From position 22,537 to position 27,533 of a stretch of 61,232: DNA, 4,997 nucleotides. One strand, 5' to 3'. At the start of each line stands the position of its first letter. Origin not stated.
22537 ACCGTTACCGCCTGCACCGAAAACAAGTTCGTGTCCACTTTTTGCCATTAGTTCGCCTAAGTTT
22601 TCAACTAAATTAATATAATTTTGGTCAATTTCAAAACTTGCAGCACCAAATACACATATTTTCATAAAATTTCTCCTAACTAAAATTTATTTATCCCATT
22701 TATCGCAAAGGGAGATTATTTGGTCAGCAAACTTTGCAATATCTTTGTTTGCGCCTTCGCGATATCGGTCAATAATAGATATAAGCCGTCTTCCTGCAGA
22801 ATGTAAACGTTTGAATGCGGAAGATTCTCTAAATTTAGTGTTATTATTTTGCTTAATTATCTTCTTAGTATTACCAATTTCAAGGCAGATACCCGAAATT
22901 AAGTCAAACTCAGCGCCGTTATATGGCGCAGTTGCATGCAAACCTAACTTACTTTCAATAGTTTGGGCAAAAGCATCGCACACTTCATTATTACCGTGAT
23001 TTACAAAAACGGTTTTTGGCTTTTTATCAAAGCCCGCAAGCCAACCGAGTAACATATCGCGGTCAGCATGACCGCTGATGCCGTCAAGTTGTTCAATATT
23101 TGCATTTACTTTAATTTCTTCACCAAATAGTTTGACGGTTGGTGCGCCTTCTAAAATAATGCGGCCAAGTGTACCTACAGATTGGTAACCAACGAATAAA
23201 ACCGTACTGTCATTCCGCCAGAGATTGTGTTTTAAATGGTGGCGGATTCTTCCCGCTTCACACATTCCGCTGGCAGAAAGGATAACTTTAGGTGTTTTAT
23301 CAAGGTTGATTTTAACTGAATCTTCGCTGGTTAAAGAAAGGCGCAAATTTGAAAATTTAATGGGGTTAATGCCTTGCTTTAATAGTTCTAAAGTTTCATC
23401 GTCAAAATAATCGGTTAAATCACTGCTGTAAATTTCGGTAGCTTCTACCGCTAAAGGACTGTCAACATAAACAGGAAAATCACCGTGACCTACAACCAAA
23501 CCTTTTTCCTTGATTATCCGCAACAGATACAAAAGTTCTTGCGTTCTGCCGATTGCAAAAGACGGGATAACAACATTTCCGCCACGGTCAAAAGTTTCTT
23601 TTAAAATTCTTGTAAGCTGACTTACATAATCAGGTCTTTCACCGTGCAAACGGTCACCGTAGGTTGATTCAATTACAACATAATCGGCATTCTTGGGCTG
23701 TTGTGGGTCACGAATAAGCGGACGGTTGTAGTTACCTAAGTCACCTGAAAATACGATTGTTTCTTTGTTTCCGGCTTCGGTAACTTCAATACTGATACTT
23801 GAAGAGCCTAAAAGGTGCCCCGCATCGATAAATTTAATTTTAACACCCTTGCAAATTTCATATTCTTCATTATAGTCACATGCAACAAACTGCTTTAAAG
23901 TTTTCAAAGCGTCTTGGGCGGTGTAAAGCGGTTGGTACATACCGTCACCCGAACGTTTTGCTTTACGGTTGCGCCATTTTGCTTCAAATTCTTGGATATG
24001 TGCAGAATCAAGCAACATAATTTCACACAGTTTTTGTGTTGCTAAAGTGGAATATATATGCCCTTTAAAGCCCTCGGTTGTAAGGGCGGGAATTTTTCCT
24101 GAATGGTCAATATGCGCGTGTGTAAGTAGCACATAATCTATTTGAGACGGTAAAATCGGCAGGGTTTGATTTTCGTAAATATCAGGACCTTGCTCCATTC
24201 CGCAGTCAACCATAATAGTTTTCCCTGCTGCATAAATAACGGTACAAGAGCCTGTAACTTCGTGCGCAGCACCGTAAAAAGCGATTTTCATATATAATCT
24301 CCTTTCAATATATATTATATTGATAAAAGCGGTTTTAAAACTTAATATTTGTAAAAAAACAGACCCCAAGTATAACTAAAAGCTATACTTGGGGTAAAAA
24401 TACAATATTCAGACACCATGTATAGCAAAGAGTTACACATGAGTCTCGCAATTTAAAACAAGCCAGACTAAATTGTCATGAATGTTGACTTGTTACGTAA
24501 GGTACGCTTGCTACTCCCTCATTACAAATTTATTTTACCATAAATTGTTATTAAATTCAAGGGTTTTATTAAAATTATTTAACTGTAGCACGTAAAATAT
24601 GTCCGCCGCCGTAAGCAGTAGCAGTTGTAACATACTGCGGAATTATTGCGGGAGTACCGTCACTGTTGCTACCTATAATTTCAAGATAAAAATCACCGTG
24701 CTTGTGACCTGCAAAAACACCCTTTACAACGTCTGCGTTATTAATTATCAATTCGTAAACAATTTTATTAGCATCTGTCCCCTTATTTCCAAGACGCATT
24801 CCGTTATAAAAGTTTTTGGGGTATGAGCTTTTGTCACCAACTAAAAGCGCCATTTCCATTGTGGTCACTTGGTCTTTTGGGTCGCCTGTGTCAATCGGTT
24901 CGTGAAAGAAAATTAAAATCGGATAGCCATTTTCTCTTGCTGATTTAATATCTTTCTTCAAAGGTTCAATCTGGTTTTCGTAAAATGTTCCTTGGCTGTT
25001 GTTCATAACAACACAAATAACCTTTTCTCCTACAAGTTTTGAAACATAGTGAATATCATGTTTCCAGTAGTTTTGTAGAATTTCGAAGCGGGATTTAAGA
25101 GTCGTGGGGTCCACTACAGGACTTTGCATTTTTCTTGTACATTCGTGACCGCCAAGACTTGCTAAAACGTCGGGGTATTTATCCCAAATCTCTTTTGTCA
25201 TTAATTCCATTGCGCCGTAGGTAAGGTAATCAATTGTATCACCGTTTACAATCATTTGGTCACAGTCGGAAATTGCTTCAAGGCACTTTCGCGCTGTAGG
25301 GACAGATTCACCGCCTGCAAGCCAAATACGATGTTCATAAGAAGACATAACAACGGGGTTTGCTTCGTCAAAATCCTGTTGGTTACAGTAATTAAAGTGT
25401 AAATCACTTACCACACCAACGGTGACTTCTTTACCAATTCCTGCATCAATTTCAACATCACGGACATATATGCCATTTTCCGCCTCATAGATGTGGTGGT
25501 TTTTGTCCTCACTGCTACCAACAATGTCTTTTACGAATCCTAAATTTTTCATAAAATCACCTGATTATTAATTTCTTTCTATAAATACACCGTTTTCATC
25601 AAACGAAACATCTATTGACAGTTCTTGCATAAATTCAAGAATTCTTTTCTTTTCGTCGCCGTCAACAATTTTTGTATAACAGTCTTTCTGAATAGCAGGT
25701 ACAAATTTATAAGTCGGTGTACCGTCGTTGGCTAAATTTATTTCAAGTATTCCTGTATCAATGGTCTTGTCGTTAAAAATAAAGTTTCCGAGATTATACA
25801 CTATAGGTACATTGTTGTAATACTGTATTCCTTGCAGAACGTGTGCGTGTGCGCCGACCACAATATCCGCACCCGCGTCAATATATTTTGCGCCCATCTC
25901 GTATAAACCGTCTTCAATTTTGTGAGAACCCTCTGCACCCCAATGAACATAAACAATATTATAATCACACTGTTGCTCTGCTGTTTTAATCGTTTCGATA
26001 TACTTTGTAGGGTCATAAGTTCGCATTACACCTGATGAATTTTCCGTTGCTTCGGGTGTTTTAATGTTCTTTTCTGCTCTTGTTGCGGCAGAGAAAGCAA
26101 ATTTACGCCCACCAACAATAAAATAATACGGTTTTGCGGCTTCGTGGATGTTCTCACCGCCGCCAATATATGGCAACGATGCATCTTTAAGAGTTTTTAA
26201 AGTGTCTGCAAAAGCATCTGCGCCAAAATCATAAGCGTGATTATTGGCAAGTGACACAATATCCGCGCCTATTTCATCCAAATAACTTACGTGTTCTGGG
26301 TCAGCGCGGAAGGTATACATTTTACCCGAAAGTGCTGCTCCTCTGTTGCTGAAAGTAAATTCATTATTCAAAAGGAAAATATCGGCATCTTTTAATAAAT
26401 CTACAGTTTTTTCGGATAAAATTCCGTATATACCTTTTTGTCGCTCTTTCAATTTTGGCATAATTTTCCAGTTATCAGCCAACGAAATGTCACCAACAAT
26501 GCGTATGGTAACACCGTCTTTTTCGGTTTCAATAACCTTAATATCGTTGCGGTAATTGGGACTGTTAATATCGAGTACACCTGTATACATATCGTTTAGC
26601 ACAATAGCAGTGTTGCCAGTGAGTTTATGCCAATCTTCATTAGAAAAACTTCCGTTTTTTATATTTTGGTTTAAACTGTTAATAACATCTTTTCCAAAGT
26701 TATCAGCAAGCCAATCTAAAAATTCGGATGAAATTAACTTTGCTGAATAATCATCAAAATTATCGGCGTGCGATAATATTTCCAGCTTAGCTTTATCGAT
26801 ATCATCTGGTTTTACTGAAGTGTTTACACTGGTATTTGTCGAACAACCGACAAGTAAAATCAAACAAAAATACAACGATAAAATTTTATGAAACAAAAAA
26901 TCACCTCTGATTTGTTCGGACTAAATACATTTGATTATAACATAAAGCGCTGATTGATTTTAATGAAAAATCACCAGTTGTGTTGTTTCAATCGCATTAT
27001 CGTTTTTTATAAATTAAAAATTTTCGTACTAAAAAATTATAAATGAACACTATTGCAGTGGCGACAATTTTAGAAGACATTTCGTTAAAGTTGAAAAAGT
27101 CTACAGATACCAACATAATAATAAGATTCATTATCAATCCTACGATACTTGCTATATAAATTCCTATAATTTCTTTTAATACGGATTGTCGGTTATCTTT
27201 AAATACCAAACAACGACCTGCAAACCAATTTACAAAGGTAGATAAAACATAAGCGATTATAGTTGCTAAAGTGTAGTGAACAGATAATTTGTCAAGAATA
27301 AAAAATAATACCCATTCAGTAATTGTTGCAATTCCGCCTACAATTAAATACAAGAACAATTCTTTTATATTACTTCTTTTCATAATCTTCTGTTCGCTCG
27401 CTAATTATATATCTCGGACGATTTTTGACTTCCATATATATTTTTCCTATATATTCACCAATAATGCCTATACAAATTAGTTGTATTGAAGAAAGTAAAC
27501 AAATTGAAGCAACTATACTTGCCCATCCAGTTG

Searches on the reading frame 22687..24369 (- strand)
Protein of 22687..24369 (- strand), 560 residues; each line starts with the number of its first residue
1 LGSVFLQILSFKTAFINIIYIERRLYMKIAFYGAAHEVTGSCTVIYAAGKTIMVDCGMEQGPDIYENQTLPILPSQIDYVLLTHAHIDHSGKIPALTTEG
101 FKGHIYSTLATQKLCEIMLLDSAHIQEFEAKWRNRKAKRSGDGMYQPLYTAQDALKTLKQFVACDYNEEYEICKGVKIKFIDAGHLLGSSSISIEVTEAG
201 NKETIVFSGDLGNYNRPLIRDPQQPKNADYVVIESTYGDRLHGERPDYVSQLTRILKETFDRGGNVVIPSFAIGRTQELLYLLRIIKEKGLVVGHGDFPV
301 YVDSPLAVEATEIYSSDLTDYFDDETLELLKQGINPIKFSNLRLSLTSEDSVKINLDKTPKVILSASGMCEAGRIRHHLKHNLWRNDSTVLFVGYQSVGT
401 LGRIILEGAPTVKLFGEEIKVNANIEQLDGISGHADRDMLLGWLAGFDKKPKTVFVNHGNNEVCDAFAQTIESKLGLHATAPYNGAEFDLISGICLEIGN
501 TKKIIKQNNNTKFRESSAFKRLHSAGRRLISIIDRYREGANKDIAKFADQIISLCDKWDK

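Call 60: search_protein_families(library=pfam, proteins=[window:22687-24369:-])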
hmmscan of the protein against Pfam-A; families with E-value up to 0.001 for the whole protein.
window:22687-24369:- (560 aa): 5 families
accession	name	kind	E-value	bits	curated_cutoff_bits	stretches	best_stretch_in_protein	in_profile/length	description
PF10996.14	Beta-Casp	-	2.7e-38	131.6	27.7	1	276-404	1-119/120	Beta-Casp domain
PF07521.17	RMMBL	-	4.2e-19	68.7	21.6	1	418-482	1-63/63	Zn-dependent metallo-hydrolase RNA specificity domain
PF00753.33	Lactamase_B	-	3.1e-13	50.5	22.7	1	39-222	5-161/196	Metallo-beta-lactamase superfamily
PF16661.11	Lactamase_B_6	-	4.2e-10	39.8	27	1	49-196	6-151/193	Metallo-beta-lactamase superfamily domain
PF12706.13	Lactamase_B_2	-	1.6e-08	34.9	27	1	51-236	2-165/200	Beta-lactamase superfamily domain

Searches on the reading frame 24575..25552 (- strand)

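Call 60: search_protein_families(library=pfam, proteins=[window:24575-25552:-])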
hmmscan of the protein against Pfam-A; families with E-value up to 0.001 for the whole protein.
window:24575-25552:- (325 aa): 1 family
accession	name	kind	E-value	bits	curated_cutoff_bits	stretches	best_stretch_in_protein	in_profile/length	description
PF00149.33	Metallophos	-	9.6e-06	26.6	21.5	1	44-286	2-190/191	Calcineurin-like phosphoesterase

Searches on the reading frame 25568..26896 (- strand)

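Call 60: search_protein_families(library=pfam, proteins=[window:25568-26896:-])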
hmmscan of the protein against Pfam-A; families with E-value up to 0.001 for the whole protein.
window:25568-26896:- (442 aa): 1 family
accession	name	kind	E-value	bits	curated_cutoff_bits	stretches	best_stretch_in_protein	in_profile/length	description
PF09587.15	PGA_cap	-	6.3e-60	203.2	27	1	131-375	2-254/255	Bacterial capsule synthesis protein PGA_cap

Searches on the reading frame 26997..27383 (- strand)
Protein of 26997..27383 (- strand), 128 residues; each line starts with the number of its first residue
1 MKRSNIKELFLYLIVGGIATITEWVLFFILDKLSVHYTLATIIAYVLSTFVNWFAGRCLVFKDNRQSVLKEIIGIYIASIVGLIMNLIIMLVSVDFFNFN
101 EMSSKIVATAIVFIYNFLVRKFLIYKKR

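Call 60: search_protein_families(library=pfam, proteins=[window:26997-27383:-])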
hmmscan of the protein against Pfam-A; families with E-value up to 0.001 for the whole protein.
window:26997-27383:- (128 aa): 1 family
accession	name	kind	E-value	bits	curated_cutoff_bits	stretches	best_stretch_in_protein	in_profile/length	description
PF04138.20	GtrA_DPMS_TM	-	1.9e-23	83.3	26.1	1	12-124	2-116/117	GtrA/DPMS, transmembrane domain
